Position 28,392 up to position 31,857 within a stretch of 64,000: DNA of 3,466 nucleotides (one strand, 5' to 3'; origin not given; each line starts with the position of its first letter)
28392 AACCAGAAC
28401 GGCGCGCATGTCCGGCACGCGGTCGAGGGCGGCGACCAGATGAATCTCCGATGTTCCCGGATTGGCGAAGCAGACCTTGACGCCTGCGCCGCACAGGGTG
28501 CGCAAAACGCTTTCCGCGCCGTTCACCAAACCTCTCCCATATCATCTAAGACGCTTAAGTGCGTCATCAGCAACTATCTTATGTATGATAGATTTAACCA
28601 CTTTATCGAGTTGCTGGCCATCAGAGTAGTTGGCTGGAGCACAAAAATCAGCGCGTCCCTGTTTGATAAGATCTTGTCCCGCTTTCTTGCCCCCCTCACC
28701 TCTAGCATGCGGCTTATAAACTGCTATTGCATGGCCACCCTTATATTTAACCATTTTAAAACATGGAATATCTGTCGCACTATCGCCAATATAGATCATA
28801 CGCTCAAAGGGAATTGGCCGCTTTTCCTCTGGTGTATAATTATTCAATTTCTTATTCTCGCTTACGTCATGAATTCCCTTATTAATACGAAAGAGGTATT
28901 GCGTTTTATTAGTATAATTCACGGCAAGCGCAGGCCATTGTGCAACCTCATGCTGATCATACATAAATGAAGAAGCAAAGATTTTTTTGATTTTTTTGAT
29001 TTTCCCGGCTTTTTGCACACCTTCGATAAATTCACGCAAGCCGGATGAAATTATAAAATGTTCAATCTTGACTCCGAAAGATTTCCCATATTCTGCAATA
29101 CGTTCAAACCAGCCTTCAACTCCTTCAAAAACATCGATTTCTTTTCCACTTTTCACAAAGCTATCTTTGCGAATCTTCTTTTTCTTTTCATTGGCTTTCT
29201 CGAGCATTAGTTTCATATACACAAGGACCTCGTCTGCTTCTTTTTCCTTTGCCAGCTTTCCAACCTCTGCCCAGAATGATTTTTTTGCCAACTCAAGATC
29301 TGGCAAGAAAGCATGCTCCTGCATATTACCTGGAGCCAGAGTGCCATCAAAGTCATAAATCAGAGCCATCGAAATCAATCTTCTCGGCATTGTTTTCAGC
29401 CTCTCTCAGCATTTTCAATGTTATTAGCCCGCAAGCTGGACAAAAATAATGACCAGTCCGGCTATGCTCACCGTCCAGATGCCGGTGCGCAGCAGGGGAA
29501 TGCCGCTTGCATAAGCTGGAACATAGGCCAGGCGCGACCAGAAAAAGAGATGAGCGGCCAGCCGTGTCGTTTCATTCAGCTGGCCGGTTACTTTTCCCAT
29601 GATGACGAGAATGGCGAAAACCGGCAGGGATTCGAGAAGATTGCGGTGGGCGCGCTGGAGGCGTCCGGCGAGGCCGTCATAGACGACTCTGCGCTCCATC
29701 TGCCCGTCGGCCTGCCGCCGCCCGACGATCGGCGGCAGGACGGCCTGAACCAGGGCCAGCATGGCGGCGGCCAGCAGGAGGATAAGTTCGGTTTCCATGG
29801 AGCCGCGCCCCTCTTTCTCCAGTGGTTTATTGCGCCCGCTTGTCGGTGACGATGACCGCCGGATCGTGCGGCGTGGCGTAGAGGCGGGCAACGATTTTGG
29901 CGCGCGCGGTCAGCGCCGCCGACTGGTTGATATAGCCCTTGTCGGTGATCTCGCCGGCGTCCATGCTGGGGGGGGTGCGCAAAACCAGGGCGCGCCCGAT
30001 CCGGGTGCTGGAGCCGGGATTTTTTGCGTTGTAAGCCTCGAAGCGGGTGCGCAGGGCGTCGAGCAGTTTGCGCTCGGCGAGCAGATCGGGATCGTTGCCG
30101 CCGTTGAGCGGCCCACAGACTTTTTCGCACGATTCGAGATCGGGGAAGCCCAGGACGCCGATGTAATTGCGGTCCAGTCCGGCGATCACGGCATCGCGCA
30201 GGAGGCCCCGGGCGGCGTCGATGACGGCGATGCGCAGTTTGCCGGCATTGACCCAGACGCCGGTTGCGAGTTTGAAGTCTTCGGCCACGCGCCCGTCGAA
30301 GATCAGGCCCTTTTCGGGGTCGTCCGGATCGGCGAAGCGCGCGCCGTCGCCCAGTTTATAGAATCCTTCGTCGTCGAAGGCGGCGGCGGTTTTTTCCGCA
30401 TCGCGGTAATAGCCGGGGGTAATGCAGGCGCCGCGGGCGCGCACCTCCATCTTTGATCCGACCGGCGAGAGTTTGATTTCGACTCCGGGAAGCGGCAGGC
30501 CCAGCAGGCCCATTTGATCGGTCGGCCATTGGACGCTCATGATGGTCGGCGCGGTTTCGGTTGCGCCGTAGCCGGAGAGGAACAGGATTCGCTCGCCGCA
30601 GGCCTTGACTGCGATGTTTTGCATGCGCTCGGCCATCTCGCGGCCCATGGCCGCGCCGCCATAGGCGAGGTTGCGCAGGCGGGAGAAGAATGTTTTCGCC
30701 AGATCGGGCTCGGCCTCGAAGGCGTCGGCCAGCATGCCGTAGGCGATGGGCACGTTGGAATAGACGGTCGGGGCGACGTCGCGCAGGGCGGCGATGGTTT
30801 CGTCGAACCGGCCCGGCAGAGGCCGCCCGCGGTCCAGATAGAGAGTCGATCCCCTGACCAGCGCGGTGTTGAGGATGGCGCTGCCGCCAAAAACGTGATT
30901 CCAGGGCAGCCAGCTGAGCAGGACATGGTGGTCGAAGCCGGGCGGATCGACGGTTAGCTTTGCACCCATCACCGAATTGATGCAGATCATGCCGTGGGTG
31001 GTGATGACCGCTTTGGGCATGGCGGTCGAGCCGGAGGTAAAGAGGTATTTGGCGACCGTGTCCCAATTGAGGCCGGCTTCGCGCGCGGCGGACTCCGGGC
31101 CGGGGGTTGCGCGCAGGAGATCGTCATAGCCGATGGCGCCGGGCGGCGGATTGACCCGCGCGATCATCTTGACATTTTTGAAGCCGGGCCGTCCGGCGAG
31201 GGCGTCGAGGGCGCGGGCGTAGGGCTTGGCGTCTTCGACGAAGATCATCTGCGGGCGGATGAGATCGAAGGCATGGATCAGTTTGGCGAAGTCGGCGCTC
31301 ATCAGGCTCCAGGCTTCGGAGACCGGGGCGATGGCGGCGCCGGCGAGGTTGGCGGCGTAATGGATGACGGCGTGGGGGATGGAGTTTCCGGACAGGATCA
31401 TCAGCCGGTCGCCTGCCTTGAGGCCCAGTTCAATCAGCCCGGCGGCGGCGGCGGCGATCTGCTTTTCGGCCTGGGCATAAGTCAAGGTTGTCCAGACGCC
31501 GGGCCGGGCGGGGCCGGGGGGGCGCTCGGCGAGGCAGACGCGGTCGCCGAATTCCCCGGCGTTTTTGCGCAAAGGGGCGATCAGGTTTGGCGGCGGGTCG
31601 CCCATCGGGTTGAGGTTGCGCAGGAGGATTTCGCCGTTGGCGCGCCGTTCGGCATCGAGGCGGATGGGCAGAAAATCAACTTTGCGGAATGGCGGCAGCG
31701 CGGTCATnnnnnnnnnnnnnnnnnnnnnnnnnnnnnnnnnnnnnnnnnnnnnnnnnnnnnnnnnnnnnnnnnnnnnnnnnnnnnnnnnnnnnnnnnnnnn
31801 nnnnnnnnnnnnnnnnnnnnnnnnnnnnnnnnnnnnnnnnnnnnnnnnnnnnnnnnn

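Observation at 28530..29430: Sharply AT-rich single-gene insertion (HAD-IB phosphatase) seamlessly embedded in a GC-rich operon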

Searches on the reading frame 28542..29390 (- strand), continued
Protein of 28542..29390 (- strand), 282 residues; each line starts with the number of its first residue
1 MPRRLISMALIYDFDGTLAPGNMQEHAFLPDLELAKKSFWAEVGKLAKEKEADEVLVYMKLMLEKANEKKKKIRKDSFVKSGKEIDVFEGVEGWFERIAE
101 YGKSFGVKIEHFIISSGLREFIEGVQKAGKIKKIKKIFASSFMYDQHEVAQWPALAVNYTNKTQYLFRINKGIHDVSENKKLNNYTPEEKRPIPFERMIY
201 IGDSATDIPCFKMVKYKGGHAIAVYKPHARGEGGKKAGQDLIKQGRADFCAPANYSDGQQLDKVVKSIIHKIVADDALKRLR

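Call 81: search_protein_families(library=padloc, proteins=[L096:5010-5981:+, L096:7228-7680:-, L101:4158-5975:+, L101:7597-10188:+, L118:5355-5798:+, L118:6869-7906:+, L139:4809-5702:-, L139:6881-9124:-, L124:2573-3019:+, L124:4278-4841:-], max_evalue=0.001)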
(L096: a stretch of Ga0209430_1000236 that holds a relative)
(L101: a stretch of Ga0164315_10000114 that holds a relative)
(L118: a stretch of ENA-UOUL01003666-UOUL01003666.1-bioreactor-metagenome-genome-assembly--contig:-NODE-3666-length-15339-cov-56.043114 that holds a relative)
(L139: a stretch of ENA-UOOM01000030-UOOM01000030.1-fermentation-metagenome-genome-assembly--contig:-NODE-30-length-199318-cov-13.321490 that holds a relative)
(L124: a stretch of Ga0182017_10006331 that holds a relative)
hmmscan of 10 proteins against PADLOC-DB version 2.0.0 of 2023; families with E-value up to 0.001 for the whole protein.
L096:5010-5981:+ (324 aa): 0 families

L096:7228-7680:- (150 aa): 0 families

L101:4158-5975:+ (606 aa): 34 families (the best 25 are shown)
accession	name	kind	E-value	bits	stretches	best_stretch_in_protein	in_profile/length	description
PDLC03634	MTase_III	-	5e-159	529.1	1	3-602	3-611/621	Type III methyltransferase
PDLC03641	MTase_III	-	4.2e-110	367.2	1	25-469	37-496/657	Type III methyltransferase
PDLC03644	MTase_III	-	1e-89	299.8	1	60-437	7-392/542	Type III methyltransferase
PDLC03637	MTase_III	-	1.6e-87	292.3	1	12-463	46-490/513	Type III methyltransferase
PDLC03642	MTase_III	-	8.9e-62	207.4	1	83-446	74-416/528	Type III methyltransferase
PDLC03636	MTase_III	-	1.9e-57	193.4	3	163-280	90-207/575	Type III methyltransferase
PDLC03640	MTase_III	-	1.8e-54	183.2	2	66-249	21-201/654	Type III methyltransferase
PDLC03639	MTase_III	-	2.4e-44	149.7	2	89-279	85-249/639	Type III methyltransferase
PDLC03638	MTase_III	-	2.8e-41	139.7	2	166-411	428-656/816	Type III methyltransferase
PDLC03635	MTase_III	-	1.2e-39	134.6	3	166-280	265-384/708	Type III methyltransferase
PDLC03354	MTase_II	-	1.7e-35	120.9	1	55-413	25-363/425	Type II methyltransferase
PDLC03300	MTase_II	-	1.4e-32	111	2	88-276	8-194/302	Type II methyltransferase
PDLC03646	MTase_III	-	1.5e-31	107.1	3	163-248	515-600/1057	Type III methyltransferase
PDLC03278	MTase_II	-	1.9e-31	107.9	2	303-462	221-381/390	Type II methyltransferase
PDLC03643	MTase_III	-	3.8e-31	106.7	1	173-463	1-315/465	Type III methyltransferase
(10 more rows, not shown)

L101:7597-10188:+ (864 aa): 3 families
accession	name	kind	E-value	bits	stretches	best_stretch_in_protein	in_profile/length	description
PDLC03647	REase_III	-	1.3e-203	677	2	1-559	1-587/989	Type III restriction enzyme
PDLC03649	REase_III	-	1.1e-74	250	2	1-563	3-578/973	Type III restriction enzyme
PDLC03650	REase_III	-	1.1e-06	25.4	0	478-522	377-421/898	Type III restriction enzyme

L118:5355-5798:+ (148 aa): 1 family
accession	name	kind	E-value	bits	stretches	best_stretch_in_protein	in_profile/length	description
PDLC04072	PD-T4-9_C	-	5.3e-07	27.9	1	17-144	13-130/135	-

L118:6869-7906:+ (346 aa): 7 families
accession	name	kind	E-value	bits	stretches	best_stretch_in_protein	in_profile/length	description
PDLC04815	PDC-S02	-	2.2e-152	505.4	1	1-343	1-345/346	-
PDLC04819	PDC-S02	-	1.7e-69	232.6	1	2-339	4-329/334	-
PDLC04806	PDC-S02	-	1.6e-32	111.1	1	2-336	3-320/324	-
PDLC04824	PDC-S02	-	2.7e-15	54.3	1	3-150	4-153/308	-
PDLC04799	PDC-S02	-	4.4e-09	33.9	1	29-150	33-153/308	-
PDLC03448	REase_II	-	2.6e-06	23.9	1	23-146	284-407/857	Type II restriction enzyme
PDLC04796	PDC-S02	-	2e-05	21.7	1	206-296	246-336/390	-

L139:4809-5702:- (297 aa): 0 families

L139:6881-9124:- (747 aa): 0 families

L124:2573-3019:+ (149 aa): 0 families

L124:4278-4841:- (187 aa): 0 families

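Call 84: search_protein_representatives(protein=window:28542-29387:-)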
Query: 281 residues. Proteins with E-value up to 0.001 (for the whole library): 2172; up to 1e-10: 1191; up to 1e-30: 274. The best 150 are listed.
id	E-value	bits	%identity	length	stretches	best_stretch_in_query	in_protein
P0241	5.6e-82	291.9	49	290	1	5-276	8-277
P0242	1.5e-80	287.2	49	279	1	5-280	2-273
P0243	1.1e-79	284.3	49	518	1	6-277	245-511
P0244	1.1e-76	274.5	48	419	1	7-278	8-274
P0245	2.8e-76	273.2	48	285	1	6-280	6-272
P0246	1.1e-75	271.2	49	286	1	6-278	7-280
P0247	4.6e-74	265.9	55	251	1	7-228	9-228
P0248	6.6e-73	262.1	48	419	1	3-273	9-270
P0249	8.6e-72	258.5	47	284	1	3-280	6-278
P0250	1.8e-71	257.4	48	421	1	5-271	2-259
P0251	1.8e-71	257.4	46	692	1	3-275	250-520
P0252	2.7e-71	256.8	47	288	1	7-278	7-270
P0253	6.0e-71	255.7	48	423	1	6-272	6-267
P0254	9.5e-71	255.0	50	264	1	5-280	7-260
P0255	1.8e-70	254.2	45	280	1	6-280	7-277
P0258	1.1e-69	251.5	47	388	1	7-279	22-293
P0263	4.4e-69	249.6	46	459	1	2-274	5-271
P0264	2.1e-68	247.3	44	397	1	7-277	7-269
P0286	8.6e-63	228.9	46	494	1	7-271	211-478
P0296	2.9e-60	220.6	42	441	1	2-273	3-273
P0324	1.6e-54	201.8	43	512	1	7-229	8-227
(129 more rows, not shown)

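Call 85: search_protein_families(library=pfam, proteins=[P0243, P0251, P0286, P0244, P0250, P0263, P0296, P0264, P0324, P0258], max_evalue=0.01)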
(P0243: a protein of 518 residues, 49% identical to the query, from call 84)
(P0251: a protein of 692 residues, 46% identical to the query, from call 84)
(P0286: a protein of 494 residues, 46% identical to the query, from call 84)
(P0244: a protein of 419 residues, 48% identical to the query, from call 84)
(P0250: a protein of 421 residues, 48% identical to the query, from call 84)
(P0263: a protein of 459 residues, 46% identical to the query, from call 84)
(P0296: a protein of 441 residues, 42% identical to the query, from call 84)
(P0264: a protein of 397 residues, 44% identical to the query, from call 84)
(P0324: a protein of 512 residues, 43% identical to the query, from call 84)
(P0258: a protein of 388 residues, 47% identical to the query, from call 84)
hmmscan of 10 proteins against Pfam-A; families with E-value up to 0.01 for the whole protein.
P0243 (518 aa): 9 families
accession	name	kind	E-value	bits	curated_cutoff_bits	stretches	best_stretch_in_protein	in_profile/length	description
PF13392.12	HNH_3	-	4.5e-11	42.6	24.8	1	146-180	2-36/46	HNH endonuclease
PF12710.13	HAD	-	1.8e-07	32.2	27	1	249-447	2-189/189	haloacid dehalogenase-like hydrolase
PF04545.22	Sigma70_r4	-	5.9e-07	29.3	24.1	0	10-41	11-42/50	Sigma-70, region 4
PF13384.12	HTH_23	-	2.8e-06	27.4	24.6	0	12-43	10-41/50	Homeodomain-like domain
PF13404.12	HTH_AsnC-type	-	4.5e-05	23.6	27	1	64-90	10-36/42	AsnC-type helix-turn-helix domain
PF13518.12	HTH_28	-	5.2e-05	23.7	25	0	12-43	5-36/52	Helix-turn-helix domain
PF13412.12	HTH_24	-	5.9e-05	23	21.9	1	64-90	10-36/48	Winged helix-turn-helix DNA-binding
PF05551.17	zf-His_Me_endon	-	0.00013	22.6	27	1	162-185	64-87/131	Zinc-binding loop region of homing endonuclease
PF06888.18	Put_Phosphatase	-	0.0082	16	27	0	248-443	3-182/234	Putative Phosphatase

P0251 (692 aa): 14 families
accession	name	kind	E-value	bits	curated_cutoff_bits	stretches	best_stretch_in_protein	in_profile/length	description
PF00239.26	Resolvase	-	1.6e-21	77.4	23.3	1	27-161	2-144/145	Resolvase, N terminal domain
PF02796.21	HTH_7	-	6.7e-08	33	23.8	1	164-207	1-43/45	Helix-turn-helix domain of resolvase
PF12710.13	HAD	-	1.3e-05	26.2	27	1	256-455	1-189/189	haloacid dehalogenase-like hydrolase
PF13384.12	HTH_23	-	3.6e-05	23.9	24.6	1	179-208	12-40/50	Homeodomain-like domain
PF12728.13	HTH_17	-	0.00025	21.7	27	1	188-208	4-24/51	Helix-turn-helix domain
PF00702.32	Hydrolase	-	0.00046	21.1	26.4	0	254-344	2-65/191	haloacid dehalogenase-like hydrolase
PF13518.12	HTH_28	-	0.00087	19.8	25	1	177-208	5-35/52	Helix-turn-helix domain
PF08279.18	HTH_11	-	0.0012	19.1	25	1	180-207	9-37/55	HTH domain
PF13309.12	HTH_22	-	0.002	18.5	29.6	1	188-207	44-63/63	HTH domain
PF09339.16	HTH_IclR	-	0.0032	17.6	22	0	184-207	17-40/52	IclR helix-turn-helix domain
PF20432.4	Xre-like-HTH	-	0.0035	18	25.8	0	178-211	16-48/63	Antitoxin Xre-like helix-turn-helix domain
PF01381.28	HTH_3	-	0.0043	17.5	23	1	180-207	4-31/55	Helix-turn-helix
PF00376.29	MerR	-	0.0043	17.3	28.2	0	189-208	3-22/38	MerR family regulatory protein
PF05225.22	HTH_psq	-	0.0074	16.4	20.4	0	189-209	20-40/45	helix-turn-helix, Psq domain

P0286 (494 aa): 3 families
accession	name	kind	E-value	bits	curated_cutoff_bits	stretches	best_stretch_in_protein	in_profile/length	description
PF12710.13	HAD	-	9.9e-08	33.1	27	1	215-412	3-189/189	haloacid dehalogenase-like hydrolase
PF06888.18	Put_Phosphatase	-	1.4e-06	28.3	27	1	213-413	3-187/234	Putative Phosphatase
PF00702.32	Hydrolase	-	0.00041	21.2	26.4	0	212-305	3-114/191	haloacid dehalogenase-like hydrolase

P0244 (419 aa): 3 families
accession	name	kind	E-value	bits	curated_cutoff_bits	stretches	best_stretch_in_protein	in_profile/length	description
PF12710.13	HAD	-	1.3e-06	29.4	27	1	12-209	3-189/189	haloacid dehalogenase-like hydrolase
PF06888.18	Put_Phosphatase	-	0.00016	21.6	27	1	10-214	3-191/234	Putative Phosphatase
PF00702.32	Hydrolase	-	0.00062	20.6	26.4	0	191-209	170-188/191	haloacid dehalogenase-like hydrolase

P0250 (421 aa): 3 families
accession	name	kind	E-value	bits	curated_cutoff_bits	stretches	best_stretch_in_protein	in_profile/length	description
PF06888.18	Put_Phosphatase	-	1.4e-08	34.9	27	1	6-210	3-191/234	Putative Phosphatase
PF12710.13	HAD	-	1.5e-06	29.2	27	1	7-204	2-188/189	haloacid dehalogenase-like hydrolase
PF00702.32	Hydrolase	-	0.0056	17.5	26.4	0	5-94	3-65/191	haloacid dehalogenase-like hydrolase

P0263 (459 aa): 3 families
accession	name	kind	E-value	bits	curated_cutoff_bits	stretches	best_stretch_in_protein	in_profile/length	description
PF12710.13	HAD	-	3.1e-08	34.7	27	1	13-209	2-188/189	haloacid dehalogenase-like hydrolase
PF00702.32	Hydrolase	-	3.7e-05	24.6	26.4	1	10-210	2-188/191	haloacid dehalogenase-like hydrolase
PF06888.18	Put_Phosphatase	-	4.9e-05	23.3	27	1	12-215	3-191/234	Putative Phosphatase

P0296 (441 aa): 2 families
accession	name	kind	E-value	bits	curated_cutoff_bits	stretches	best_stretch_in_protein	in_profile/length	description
PF12710.13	HAD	-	2.2e-06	28.7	27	1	10-209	1-188/189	haloacid dehalogenase-like hydrolase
PF00702.32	Hydrolase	-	0.0023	18.8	26.4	0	8-99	2-65/191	haloacid dehalogenase-like hydrolase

P0264 (397 aa): 4 families
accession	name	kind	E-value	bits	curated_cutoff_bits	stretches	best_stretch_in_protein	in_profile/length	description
PF01965.30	DJ-1_PfpI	-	4.1e-28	98.7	26.6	1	266-378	50-164/165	DJ-1/PfpI family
PF12710.13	HAD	-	1.1e-08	36.2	27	1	10-208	2-189/189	haloacid dehalogenase-like hydrolase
PF07685.20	GATase_3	-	0.0019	18.3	27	1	272-326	34-91/196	CobB/CobQ-like glutamine amidotransferase domain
PF06888.18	Put_Phosphatase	-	0.0023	17.8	27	0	10-211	4-189/234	Putative Phosphatase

P0324 (512 aa): 4 families
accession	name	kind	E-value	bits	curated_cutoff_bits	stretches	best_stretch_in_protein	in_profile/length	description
PF03062.24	MBOAT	-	1.3e-26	94.1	27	1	222-401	137-328/337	MBOAT, membrane-bound O-acyltransferase family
PF13813.11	MBOAT_2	-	4.6e-09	36.9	25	1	292-354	3-67/85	Membrane bound O-acyl transferase family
PF12710.13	HAD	-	3.7e-07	31.2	27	1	11-209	2-189/189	haloacid dehalogenase-like hydrolase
PF06888.18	Put_Phosphatase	-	0.002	18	27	1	11-212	4-189/234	Putative Phosphatase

P0258 (388 aa): 2 families
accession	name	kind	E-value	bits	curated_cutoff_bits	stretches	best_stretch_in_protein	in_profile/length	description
PF12710.13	HAD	-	4.5e-06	27.6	27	1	26-227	3-188/189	haloacid dehalogenase-like hydrolase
PF06888.18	Put_Phosphatase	-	0.00012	22.1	27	1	24-229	3-187/234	Putative Phosphatase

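Call 87: search_protein_families(library=phrogs, proteins=[window:28542-29387:-], max_evalue=0.001)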
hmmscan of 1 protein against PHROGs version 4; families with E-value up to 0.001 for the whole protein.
window:28542-29387:- (281 aa): 0 families

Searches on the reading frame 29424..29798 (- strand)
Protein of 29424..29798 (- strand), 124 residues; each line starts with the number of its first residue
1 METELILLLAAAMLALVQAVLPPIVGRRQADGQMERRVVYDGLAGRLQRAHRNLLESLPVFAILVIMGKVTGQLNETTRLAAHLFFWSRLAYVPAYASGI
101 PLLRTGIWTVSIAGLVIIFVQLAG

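Call 9: search_protein_families(library=pfam, proteins=[window:29424-29798:-], max_evalue=0.01)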
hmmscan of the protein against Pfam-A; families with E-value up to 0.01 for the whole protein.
window:29424-29798:- (124 aa): 1 family
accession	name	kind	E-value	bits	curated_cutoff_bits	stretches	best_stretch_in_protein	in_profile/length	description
PF01124.23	MAPEG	-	9.1e-22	78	23.4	1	8-123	2-128/129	MAPEG family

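Call 10: search_protein_families(library=ncbifam, proteins=[window:29424-29798:-], max_evalue=0.01)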
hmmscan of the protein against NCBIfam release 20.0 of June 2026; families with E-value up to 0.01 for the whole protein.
window:29424-29798:- (124 aa): 0 families

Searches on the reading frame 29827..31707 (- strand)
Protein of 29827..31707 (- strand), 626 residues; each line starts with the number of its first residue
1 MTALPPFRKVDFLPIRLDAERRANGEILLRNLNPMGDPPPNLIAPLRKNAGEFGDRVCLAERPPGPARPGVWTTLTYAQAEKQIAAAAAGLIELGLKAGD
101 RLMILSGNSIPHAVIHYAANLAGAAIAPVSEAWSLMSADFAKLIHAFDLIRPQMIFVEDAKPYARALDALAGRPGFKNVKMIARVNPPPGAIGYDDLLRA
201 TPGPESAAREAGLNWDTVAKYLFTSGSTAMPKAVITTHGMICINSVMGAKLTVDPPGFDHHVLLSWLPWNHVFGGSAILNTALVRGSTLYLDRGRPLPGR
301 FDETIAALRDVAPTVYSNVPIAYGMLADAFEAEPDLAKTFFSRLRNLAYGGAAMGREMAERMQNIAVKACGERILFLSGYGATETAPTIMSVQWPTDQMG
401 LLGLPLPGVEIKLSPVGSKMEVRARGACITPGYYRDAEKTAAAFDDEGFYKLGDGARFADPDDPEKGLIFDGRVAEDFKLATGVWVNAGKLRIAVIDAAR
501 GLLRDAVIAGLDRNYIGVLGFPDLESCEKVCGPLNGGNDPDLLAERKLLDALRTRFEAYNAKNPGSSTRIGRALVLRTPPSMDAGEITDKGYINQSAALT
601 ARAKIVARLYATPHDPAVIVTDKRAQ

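Call 9: search_protein_families(library=pfam, proteins=[window:29827-31707:-], max_evalue=0.01)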
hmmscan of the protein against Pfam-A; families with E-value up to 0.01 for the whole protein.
window:29827-31707:- (626 aa): 2 families
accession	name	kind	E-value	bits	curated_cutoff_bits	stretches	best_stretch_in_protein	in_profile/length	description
PF00501.34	AMP-binding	-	1.2e-49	169.6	29.9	1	47-434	2-384/384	AMP-binding enzyme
PF23562.2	AMP-binding_C_3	-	0.00014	22.7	20.8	1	496-612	21-122/124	AMP-binding enzyme C-terminal domain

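Call 10: search_protein_families(library=ncbifam, proteins=[window:29827-31707:-], max_evalue=0.01)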
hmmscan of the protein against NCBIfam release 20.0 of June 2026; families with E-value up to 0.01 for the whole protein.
window:29827-31707:- (626 aa): 79 families (the best 25 are shown)
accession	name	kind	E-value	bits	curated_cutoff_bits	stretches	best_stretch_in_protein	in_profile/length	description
NF009232.0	PRK12582.1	subfamily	5.3e-233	774.8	777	1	4-620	13-623/624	acyl-CoA synthetase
NF004837.0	PRK06187.1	subfamily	2.7e-33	115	476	1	74-458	33-410/531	long-chain-fatty-acid--CoA ligase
NF005801.1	PRK07656.1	equivalog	1.4e-30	106.4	657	1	74-454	26-387/500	FadD3 family acyl-CoA ligase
NF004114.0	PRK05605.1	equivalog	9.3e-30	103.5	766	2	187-457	191-456/575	long-chain-fatty-acid--CoA ligase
NF006181.0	PRK08314.1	subfamily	4.4e-26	91.2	705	1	74-454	49-436/563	long-chain-fatty-acid--CoA ligase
NF006182.0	PRK08316.1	subfamily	3.3e-25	88.6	663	1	73-454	35-401/523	fatty acyl-CoA synthetase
TIGR01923.1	menE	equivalog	1.1e-23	83.8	330.15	1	76-458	1-336/442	o-succinylbenzoate--CoA ligase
NF005702.0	PRK07514.1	subfamily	3.4e-23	81.8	558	1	74-508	29-432/506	malonyl-CoA synthase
NF006572.0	PRK09088.1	equivalog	5.6e-21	74.8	696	2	207-457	131-375/491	acyl-CoA synthetase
NF009233.0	PRK12583.1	subfamily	8e-21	74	832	1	75-457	46-437/558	fatty acid CoA ligase family protein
NF005676.0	PRK07470.1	equivalog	8.7e-21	74.1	774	1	73-454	44-413/544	acyl-CoA synthetase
TIGR02262.1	benz_CoA_lig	subfamily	1.3e-20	73.6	375.25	1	74-513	30-443/508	benzoate-CoA ligase family protein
NF041592.1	carboxyl_red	equivalog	1.4e-20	72.6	1300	2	210-493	225-514/1160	carboxylic acid reductase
NF004758.0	PRK06087.1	equivalog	3.8e-20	71.8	736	1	74-457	50-420/548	medium-chain fatty-acid--CoA ligase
NF006539.0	PRK09029.1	equivalog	2e-19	69.8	494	1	74-458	28-342/458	o-succinylbenzoate--CoA ligase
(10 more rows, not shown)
